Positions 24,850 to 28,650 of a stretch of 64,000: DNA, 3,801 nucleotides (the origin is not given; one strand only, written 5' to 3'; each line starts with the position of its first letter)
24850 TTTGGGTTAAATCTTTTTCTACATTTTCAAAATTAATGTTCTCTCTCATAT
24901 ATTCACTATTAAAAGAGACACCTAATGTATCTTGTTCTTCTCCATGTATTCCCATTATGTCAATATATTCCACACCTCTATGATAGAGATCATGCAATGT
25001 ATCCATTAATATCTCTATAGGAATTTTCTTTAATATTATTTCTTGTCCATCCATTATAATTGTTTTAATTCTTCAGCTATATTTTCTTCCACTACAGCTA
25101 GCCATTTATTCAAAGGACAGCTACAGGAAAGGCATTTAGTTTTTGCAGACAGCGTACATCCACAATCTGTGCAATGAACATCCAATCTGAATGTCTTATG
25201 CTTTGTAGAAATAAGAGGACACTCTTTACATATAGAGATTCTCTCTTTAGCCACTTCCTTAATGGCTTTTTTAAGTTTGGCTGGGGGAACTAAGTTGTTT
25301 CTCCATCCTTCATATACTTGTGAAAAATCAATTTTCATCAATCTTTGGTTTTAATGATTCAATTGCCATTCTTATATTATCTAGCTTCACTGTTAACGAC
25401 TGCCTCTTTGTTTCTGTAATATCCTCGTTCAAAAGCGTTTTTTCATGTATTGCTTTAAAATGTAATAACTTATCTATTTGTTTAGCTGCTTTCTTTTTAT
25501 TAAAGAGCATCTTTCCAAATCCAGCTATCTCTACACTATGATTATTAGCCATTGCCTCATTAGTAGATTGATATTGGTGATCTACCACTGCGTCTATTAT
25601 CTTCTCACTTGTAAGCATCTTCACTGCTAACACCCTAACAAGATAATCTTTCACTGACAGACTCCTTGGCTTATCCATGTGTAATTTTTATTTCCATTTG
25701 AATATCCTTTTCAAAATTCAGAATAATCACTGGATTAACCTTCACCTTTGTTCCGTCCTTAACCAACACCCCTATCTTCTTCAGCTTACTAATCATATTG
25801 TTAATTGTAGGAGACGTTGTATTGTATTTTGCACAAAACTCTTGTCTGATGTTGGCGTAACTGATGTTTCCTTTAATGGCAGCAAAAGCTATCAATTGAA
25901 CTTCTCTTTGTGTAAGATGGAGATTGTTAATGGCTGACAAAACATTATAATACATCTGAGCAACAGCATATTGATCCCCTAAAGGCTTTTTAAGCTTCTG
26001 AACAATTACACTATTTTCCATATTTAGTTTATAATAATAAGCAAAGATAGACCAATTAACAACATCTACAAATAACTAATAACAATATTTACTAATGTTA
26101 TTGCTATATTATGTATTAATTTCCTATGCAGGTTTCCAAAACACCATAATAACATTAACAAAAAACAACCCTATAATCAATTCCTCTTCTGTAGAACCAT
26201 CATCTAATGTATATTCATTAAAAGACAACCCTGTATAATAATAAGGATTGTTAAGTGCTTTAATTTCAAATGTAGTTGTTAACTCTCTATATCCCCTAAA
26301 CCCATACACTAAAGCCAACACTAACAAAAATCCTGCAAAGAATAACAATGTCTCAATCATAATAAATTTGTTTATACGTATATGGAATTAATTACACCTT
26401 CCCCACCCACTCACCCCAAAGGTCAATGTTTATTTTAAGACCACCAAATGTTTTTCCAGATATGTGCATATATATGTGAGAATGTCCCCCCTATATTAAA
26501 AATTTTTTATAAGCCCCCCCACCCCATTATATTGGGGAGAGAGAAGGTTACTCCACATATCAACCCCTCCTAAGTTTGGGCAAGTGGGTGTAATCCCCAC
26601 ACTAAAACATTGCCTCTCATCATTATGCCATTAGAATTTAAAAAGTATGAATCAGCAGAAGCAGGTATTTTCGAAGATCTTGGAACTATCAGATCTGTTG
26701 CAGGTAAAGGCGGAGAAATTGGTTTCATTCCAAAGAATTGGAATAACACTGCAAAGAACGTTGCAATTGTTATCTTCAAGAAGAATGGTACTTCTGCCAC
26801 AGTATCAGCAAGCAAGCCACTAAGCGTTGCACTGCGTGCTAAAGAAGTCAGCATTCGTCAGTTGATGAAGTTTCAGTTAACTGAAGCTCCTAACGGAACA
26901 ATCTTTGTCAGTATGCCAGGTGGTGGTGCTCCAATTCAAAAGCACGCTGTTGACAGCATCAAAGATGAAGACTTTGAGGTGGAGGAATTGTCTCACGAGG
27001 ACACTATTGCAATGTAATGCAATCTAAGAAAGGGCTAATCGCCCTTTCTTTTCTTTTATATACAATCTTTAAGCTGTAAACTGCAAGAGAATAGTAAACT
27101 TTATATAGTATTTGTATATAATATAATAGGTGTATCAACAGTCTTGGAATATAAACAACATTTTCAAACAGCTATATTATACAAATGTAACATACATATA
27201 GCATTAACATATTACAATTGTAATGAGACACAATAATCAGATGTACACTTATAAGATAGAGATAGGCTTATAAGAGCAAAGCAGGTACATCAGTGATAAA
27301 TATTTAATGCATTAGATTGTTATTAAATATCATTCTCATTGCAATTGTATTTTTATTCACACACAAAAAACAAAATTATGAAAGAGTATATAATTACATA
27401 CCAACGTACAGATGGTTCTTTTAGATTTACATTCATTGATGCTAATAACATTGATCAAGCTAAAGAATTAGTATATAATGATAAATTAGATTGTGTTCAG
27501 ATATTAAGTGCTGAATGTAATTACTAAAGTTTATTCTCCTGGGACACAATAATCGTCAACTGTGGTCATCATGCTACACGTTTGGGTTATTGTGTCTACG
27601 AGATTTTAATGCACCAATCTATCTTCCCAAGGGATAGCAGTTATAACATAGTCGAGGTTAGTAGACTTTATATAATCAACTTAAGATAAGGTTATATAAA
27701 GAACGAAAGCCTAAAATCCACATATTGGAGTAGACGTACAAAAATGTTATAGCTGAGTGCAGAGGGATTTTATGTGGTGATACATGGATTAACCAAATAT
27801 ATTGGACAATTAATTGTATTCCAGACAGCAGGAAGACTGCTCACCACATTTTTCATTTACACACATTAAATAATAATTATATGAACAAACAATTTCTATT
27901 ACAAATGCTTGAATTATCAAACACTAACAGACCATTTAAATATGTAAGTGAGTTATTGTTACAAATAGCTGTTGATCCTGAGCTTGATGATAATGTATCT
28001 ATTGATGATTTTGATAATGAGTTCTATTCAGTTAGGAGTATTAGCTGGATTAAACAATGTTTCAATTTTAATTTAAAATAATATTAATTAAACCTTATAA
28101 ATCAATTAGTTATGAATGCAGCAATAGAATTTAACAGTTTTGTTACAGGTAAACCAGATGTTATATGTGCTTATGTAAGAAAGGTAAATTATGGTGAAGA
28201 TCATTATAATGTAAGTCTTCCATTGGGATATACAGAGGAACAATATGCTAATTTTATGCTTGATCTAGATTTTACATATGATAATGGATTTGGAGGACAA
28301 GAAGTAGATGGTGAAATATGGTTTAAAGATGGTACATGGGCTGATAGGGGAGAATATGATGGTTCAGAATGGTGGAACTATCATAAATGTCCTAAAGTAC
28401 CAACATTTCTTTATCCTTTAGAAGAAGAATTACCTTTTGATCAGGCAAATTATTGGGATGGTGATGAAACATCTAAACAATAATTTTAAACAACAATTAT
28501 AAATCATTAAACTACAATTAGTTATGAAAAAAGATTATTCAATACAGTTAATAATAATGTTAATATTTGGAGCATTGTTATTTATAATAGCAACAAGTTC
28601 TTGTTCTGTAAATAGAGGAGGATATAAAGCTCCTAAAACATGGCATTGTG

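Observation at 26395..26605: C-rich, G-quadruplex-prone tract with an internal inverted partner at the divergent late/early junction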

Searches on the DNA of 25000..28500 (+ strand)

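Call 4: search_dna_similar(query=window:25000-28500:+, collection=phages, mode=near, max_rows=30)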
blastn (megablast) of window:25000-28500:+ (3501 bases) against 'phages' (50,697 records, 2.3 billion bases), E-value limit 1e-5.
No match.

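Call 5: search_rna_families(source=window, start=25500, end=28000, threshold=evalue, max_evalue=1)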
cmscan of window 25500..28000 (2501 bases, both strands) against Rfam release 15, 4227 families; matches with E-value up to 1: 2.
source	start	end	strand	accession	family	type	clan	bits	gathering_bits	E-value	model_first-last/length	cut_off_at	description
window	26100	26167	-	RF03434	mir-1246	Gene; miRNA;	-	22.4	70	0.2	1-73/73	no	mir-1246 microRNA precursor family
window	27495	27574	-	RF01185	snR75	Gene; snRNA; snoRNA; CD-box;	CL00045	20.8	40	0.19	1-88/88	no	Small nucleolar RNA snR75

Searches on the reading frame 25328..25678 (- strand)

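Call 10: search_protein_families(library=phrogs, proteins=[window:25328-25678:-], max_evalue=0.001)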
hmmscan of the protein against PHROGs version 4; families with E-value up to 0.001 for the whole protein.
window:25328-25678:- (116 aa): 0 families

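Call 11: search_protein_families(library=pfam, proteins=[window:25328-25678:-], max_evalue=0.01)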
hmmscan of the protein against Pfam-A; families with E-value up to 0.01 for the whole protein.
window:25328-25678:- (116 aa): 1 family
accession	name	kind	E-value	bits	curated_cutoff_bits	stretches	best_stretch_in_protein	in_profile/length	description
PF00216.26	Bac_DNA_binding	-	1e-05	26.1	22.4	1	10-66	3-59/90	Bacterial DNA-binding protein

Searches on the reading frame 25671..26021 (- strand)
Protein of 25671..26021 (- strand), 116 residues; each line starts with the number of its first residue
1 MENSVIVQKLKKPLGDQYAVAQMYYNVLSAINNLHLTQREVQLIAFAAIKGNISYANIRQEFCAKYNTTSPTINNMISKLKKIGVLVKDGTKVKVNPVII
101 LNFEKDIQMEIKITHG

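Call 10: search_protein_families(library=phrogs, proteins=[window:25671-26021:-], max_evalue=0.001)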
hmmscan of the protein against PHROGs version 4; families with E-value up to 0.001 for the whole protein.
window:25671-26021:- (116 aa): 0 families

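Call 11: search_protein_families(library=pfam, proteins=[window:25671-26021:-], max_evalue=0.01)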
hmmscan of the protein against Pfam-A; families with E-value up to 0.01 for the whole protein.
window:25671-26021:- (116 aa): 2 families
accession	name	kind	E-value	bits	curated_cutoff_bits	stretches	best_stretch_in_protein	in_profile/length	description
PF04492.19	Phage_rep_O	-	0.0057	17.6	28.7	0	22-97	11-90/95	Bacteriophage replication protein O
PF08280.17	HTH_Mga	-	0.0091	16.4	23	0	38-81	5-44/59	M protein trans-acting positive regulator (MGA) HTH domain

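Call 91: search_solved_structures(query=window:25671-26021:-, max_evalue=1)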
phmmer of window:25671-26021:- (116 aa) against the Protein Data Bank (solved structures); distinct sequences matched with E-value up to 1: 29.
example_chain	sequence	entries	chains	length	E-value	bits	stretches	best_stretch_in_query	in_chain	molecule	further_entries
9egn_A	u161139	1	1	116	0.14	15.6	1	16-89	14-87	Caveolae-associated protein 1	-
6wus_B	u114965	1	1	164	0.23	14.9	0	53-86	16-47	Protein tyrosine phosphatase type IVA 1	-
4qkv_A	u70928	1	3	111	0.23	14.9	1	21-89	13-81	Polymerase I and transcript release factor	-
1xm2_A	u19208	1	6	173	0.24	14.8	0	53-86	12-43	Tyrosine Phosphatase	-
9mex_A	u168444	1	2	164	0.26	14.7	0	53-86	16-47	Protein tyrosine phosphatase type IVA 1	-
5bx1_A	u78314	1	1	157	0.27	14.7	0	53-86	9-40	Protein tyrosine phosphatase type IVA 1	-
1zck_A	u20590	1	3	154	0.27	14.6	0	53-86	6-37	protein tyrosine phosphatase 4a1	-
1rxd_A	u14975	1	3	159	0.27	14.6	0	53-86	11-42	protein tyrosine phosphatase type IVA, member 1; Protein tyrosine phosphatase IVA1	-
1zcl_A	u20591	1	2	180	0.27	14.6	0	53-86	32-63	protein tyrosine phosphatase 4a1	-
5mmz_B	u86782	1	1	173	0.32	14.4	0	53-86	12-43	Protein tyrosine phosphatase type IVA 1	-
1x24_A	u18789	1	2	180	0.37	14.2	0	53-86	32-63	protein tyrosine phosphatase 4a1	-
3rz2_A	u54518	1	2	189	0.4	14.1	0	53-86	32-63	Protein tyrosine phosphatase type IVA 1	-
5oi3_A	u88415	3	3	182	0.41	14.1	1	46-91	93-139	Integrase | Pol protein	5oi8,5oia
5lxq_B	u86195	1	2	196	0.42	14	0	53-86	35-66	Protein tyrosine phosphatase type IVA 1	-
3du1_X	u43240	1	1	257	0.44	14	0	30-69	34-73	All3740 protein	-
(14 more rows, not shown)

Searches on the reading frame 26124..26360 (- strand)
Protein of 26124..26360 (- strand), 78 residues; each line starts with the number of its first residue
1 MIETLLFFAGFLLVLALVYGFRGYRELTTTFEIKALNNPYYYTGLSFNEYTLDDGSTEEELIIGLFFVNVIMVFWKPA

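Call 10: search_protein_families(library=phrogs, proteins=[window:26124-26360:-], max_evalue=0.001)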
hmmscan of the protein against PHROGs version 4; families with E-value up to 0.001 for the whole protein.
window:26124-26360:- (78 aa): 0 families

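Call 11: search_protein_families(library=pfam, proteins=[window:26124-26360:-], max_evalue=0.01)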
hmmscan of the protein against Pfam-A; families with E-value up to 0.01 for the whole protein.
window:26124-26360:- (78 aa): 0 families

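Call 41: find_encoding_contigs(protein=window:26124-26360:-, flank=3000, max_places=10)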
Protein window:26124-26360:- (78 aa): 23 contigs read that carry it; 10 places shown.
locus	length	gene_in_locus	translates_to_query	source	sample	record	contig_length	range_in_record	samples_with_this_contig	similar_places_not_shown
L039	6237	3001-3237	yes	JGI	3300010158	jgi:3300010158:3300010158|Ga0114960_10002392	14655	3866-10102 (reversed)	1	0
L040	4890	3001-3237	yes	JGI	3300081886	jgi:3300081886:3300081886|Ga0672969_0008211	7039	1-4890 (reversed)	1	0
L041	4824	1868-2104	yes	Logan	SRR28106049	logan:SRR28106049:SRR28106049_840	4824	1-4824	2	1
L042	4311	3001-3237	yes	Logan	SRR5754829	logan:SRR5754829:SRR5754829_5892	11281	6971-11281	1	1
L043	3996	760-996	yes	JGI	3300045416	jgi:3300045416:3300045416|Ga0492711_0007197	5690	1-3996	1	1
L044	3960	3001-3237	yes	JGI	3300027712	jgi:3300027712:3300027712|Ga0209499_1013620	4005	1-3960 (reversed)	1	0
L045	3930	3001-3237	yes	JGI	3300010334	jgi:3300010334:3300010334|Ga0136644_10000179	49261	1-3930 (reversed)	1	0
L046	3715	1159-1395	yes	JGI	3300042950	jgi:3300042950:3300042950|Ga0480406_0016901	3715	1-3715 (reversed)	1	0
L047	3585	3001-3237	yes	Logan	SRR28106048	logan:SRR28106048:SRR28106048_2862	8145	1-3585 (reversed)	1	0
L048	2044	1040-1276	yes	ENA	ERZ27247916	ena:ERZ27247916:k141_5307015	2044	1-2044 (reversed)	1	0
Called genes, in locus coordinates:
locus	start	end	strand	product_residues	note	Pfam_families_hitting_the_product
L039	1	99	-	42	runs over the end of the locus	-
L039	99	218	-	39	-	-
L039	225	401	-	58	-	-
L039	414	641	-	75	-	-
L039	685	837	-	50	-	-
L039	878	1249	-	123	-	-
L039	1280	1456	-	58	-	-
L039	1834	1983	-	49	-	-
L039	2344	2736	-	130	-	-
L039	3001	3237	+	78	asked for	-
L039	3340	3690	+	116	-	-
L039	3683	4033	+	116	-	PF00216:Bac_DNA_binding (weak)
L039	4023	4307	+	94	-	-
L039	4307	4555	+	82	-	-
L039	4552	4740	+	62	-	-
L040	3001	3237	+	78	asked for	-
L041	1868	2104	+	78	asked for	-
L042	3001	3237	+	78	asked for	-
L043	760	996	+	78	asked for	-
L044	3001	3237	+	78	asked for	-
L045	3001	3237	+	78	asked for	-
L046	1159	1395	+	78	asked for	-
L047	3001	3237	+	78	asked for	-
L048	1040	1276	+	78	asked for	-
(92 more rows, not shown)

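Call 55: find_homologous_proteins(query=window:26124-26360:-, max_evalue=0.001)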
Query window:26124-26360:- (78 aa): 8 proteins with E <= 0.001 among 11 candidates.
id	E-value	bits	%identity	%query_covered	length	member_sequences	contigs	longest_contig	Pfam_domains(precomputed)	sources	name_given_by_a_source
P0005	1.1e-41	158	95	100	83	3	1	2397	-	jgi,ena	jgi:hypothetical protein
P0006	7.7e-39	149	90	100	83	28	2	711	-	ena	-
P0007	6.5e-35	136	83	100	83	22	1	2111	-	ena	-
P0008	1.2e-34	136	78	100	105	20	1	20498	-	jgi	jgi:hypothetical protein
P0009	3.9e-34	134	81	100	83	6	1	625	-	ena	-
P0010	1.8e-33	132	81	100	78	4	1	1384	-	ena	-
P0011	4.9e-33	130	78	100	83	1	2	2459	-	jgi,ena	jgi:hypothetical protein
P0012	8.2e-32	127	74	100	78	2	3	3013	-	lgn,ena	-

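Call 56: find_encoding_contigs(protein=P0006, flank=3000, max_places=10)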
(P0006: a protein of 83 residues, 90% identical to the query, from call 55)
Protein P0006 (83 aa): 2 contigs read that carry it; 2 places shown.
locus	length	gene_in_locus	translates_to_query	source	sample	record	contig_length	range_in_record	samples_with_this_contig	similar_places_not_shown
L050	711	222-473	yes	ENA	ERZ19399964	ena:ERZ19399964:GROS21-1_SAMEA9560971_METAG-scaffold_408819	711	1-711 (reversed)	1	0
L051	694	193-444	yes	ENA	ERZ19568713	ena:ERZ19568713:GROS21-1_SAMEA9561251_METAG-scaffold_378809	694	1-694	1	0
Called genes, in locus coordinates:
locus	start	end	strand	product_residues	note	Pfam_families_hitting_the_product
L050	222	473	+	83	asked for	-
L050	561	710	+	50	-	?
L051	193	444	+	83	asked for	-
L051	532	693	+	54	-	?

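Call 57: find_encoding_contigs(protein=P0009, flank=3000, max_places=10)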
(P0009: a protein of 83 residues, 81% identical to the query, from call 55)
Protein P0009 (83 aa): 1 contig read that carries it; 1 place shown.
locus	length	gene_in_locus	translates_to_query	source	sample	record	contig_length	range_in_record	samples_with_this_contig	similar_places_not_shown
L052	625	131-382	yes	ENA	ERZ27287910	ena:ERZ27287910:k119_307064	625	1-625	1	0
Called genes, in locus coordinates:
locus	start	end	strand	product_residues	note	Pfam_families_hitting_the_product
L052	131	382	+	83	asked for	-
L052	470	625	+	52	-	?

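Call 58: find_encoding_contigs(protein=P0010, flank=3000, max_places=10)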
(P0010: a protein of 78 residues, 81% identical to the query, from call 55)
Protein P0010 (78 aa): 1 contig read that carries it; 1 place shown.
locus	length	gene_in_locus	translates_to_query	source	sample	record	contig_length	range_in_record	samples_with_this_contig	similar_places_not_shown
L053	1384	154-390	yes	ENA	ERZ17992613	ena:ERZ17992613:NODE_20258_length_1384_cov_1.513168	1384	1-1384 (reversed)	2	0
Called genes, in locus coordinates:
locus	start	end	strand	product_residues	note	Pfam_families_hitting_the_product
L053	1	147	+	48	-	?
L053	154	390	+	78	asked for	-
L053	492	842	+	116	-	-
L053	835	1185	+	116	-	PF00216:Bac_DNA_binding (weak)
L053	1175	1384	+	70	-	?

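Call 59: find_encoding_contigs(protein=P0012, flank=3000, max_places=10)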
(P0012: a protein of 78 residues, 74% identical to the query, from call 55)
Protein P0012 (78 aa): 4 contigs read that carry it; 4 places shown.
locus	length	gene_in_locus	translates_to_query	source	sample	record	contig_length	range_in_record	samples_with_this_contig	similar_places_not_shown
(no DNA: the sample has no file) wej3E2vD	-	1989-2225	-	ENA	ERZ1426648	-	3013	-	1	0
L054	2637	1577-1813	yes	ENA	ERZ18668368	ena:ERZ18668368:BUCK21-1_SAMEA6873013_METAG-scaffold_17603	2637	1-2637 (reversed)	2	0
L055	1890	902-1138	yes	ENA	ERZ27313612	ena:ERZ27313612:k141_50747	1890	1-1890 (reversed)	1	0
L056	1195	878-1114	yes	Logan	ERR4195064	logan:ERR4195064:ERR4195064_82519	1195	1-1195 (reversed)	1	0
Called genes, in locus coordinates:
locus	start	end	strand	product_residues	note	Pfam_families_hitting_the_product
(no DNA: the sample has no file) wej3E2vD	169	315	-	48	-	-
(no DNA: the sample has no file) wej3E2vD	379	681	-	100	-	-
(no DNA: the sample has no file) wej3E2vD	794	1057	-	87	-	-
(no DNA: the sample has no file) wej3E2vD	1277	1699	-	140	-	-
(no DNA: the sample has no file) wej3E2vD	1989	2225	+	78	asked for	-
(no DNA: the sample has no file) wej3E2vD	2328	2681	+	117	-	-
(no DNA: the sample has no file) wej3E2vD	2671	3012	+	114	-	?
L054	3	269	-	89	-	?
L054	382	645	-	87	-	-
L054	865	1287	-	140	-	-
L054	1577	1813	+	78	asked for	-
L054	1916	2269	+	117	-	-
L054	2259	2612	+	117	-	-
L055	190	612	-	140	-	-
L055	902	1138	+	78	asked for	-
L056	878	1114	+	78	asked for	-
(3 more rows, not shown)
